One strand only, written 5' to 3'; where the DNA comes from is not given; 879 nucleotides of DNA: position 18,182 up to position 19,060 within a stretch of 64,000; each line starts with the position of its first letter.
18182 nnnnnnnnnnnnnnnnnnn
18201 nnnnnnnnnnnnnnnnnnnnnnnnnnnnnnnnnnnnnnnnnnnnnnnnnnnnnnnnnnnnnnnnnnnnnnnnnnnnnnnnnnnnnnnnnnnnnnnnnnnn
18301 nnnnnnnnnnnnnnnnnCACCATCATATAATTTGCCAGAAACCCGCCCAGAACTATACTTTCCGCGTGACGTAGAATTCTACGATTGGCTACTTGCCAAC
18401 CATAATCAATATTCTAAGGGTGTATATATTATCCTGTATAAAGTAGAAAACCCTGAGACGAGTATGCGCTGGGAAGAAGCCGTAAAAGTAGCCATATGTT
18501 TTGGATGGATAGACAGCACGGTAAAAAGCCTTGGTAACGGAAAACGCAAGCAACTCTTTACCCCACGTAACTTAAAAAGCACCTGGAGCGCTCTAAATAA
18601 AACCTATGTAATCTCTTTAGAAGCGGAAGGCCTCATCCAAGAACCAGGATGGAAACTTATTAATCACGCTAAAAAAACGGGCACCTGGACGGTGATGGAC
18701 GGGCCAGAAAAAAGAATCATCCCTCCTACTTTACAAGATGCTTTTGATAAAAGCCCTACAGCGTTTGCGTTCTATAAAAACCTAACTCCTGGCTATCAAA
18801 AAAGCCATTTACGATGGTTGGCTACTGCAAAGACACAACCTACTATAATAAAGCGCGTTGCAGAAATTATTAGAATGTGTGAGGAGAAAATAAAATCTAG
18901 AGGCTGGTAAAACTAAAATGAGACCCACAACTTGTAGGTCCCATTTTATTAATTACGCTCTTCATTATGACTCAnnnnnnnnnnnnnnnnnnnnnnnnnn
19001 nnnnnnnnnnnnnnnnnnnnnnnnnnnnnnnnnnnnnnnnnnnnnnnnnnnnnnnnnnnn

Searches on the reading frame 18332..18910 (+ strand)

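Call 46: search_protein_families(library=pfam, proteins=[window:18332-18910:+], max_evalue=0.001)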
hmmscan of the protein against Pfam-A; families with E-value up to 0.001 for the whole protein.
window:18332-18910:+ (192 aa): 1 family
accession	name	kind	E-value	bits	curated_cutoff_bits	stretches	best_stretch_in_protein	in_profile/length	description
PF13376.11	OmdA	-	5.5e-17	61.9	25.6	1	129-185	3-59/60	Bacteriocin-protection, YdeI or OmpD-Associated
